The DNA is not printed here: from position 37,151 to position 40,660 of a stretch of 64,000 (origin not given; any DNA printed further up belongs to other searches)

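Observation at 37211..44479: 2.4-kaa secreted alpha-helical protein with a ~400-aa internal tandem duplication, divergently paired with the dockerin operon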

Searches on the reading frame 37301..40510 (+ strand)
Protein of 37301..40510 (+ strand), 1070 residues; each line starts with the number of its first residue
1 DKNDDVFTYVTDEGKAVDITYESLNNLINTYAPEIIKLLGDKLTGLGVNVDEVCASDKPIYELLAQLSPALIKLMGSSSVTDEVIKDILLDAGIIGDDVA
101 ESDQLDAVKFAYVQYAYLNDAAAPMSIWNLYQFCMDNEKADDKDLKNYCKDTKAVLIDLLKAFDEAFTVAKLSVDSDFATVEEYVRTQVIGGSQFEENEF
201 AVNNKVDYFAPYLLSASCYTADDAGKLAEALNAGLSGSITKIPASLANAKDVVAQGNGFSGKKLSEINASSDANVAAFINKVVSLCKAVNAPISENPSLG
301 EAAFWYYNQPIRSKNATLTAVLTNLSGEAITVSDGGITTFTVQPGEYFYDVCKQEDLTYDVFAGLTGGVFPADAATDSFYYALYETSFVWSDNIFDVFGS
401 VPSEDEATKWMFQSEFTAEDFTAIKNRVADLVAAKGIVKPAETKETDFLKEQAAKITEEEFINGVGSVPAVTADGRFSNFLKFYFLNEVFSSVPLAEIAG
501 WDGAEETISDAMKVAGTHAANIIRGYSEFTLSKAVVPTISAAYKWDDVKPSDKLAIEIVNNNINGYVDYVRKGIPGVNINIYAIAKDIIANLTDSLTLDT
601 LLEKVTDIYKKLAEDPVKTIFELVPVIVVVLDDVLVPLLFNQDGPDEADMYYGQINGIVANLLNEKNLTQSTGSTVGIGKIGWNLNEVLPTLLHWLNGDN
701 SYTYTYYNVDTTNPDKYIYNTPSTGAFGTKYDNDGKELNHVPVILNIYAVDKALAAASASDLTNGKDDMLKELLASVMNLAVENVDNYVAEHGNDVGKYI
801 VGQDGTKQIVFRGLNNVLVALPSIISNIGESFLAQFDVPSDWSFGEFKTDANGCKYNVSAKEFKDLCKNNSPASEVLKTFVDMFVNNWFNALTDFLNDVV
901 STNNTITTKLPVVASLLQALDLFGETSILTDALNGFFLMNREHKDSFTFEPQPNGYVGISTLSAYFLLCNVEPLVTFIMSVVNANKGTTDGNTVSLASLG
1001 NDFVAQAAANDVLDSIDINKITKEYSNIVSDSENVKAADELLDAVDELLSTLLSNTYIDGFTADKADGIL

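Call 88: predict_structure(alignment_id=A3)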
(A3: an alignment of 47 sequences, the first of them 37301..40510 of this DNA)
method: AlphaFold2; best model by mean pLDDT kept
length: 1070 residues; sequences in the alignment: 47
mean_pLDDT: 70.7   pTM: 0.59
mean pLDDT of the five models: 70.7, 69.9, 69.6, 65.8, 65.1
residues with pLDDT >= 90: 129; 70-90: 497; 50-70: 235; < 50: 209
segments of 3 or more residues with pLDDT < 50: 1-4, 189-221, 234-244, 255-262, 310-330, 332-336, 344-346, 362-371, 376-408, 410-416, 987-1022, 1051-1053, 1055-1070
pLDDT, mean of each block of 10 residues (from residue 1): 58 81 85 84 86 91 91 70 86 89 74 81 85 87 90 93 77 52 53 43 39 42 53 45 51 47 53 66 62 67 61 47 44 50 53 53 47 49 44 38 45 55 86 89 89 83 82 71 60 70 66 52 55 69 90 90 86 76 82 87 92 91 90 85 76 74 81 84 88 90 87 73 81 82 91 86 70 81 92 87 85 87 89 85 86 87 88 87 84 82 70 60 68 72 78 81 83 69 50 33 35 36 50 54 50 46 39
secondary structure, 60 per line:
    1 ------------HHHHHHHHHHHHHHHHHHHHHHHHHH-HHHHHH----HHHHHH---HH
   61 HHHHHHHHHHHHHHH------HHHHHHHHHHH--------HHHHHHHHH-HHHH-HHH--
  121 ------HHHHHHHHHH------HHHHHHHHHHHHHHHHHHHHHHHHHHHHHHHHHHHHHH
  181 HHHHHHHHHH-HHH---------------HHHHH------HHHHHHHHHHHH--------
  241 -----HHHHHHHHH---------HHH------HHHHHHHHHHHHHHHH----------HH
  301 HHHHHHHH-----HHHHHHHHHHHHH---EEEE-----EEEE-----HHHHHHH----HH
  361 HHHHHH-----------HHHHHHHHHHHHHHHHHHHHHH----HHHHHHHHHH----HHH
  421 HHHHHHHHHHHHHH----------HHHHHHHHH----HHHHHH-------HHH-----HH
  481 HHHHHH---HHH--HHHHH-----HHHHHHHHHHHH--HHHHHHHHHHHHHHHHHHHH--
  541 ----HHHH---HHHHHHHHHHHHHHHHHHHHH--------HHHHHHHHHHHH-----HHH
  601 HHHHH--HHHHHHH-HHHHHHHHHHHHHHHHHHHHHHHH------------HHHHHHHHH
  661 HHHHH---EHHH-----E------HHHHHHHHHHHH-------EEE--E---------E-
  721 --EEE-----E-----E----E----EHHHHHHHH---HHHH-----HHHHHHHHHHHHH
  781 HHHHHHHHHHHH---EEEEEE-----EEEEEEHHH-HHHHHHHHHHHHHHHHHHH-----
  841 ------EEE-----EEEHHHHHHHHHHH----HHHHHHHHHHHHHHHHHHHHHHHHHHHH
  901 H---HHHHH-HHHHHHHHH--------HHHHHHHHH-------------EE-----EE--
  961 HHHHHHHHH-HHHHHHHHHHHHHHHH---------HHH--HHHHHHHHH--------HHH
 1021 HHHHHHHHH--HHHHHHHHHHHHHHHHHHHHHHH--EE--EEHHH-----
elements in order (helices of 4 or more, strands of 3 or more residues): H13-38 H40-45 H50-55 H59-75 H82-92 H101-109 H111-114 H127-136 H143-190 H210-214 H221-232 H246-254 H273-288 H299-308 H314-326 E330-333 E339-342 H348-354 H359-366 H378-399 H404-413 H418-434 H445-453 H458-463 H479-486 H495-499 H505-516 H519-538 H545-548 H552-572 H581-592 H598-605 H608-614 H616-639 H652-665 H685-696 E704-706 E723-725 H748-755 H759-762 H768-792 E796-801 E807-812 H817-835 E847-849 E855-857 H858-868 H873-901 H905-909 H911-919 H928-936 H961-969 H971-986 H1001-1009 H1018-1029 H1032-1054

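Call 93: fold_search(model_id=the predicted structure, library=pdb)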
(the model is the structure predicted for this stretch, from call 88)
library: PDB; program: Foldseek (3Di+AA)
matches with E <= 10: 176; with E <= 0.001: 0
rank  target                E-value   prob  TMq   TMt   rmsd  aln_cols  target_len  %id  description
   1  6bwf_A                1.4e-01  0.15  0.09  0.11  26.7       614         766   11  4.1 angstrom Mg2+-unbound structure of mouse TRPM7 (released 2018-08-15)
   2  5lzr_A                2.6e-01  0.07  0.07  0.09  35.3       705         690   11  Crystal structure of Thermotoga maritima sodium pumping membrane integral pyrophosphatase in complex with tungstate an (released 2016-12-14)
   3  8wpm_B                2.8e-01  0.08  0.07  0.09  26.7       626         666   12  Cryo-EM structure of the human TRPC1/C4 heteromer in complex with Pico145 (released 2024-10-16)
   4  8b37_A                3.2e-01  0.04  0.06  0.08  39.5      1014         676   10  Crystal structure of Pyrobaculum aerophilum potassium-independent proton pumping membrane integral pyrophosphatase in  (released 2024-01-17)
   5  6bwd_A                3.5e-01  0.10  0.09  0.10  27.2       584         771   10  3.7 angstrom cryoEM structure of truncated mouse TRPM7 (released 2018-08-15)
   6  8b21_A                3.9e-01  0.04  0.06  0.07  36.9       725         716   11  Time-resolved structure of K+-dependent Na+-PPase from Thermotoga maritima 0-60-seconds post reaction initiation with  (released 2024-01-17)
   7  7vfs_A                5.1e-01  0.03  0.07  0.06  44.8      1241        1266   10  Human N-type voltage gated calcium channel CaV2.2-alpha2/delta1-beta1 complex, apo state (released 2021-11-03)
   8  3w3u                  5.3e-01  0.04  0.07  0.08  40.1      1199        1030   11  Crystal structure of Kap121p mutant R349A/Q350A/D353A/E396A/N430K/D438A/N477A (released 2013-04-10)
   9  3w3t                  6.0e-01  0.04  0.08  0.08  39.8      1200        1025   10  Crystal structure of Kap121p (released 2013-04-10)
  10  8e6q_A                8.4e-01  0.09  0.10  0.09  23.3       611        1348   12  Human TRPM2 ion channel in 1 mM ADPR (released 2024-08-14)
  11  6afy_A                8.4e-01  0.03  0.06  0.08  36.0       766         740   10  Proton pyrophosphatase-E225S mutant (released 2019-04-10)
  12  4zj7_A                9.2e-01  0.03  0.08  0.08  41.8      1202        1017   11  Crystal structure of the karyopherin Kap121p bound to the extreme C-terminus of the protein phosphatase Cdc14p (released 2015-06-03)
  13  7q3l_A                9.2e-01  0.03  0.07  0.08  31.8      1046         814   11  Human 17S U2 snRNP 5' domain (released 2022-03-30)
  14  7jpv_A                9.2e-01  0.02  0.06  0.06  47.1      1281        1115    8  Rabbit Cav1.1 in the presence of 1 micromolar (S)-(-)-Bay K8644 in nanodiscs at 3.4 Angstrom resolution (released 2020-11-18)
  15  4bsm                  9.6e-01  0.03  0.08  0.09  34.8      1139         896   10  Crystal structure of the Nuclear Export Receptor CRM1 (exportin-1) lacking the C-terminal helical extension at 4.5A (released 2013-07-31)
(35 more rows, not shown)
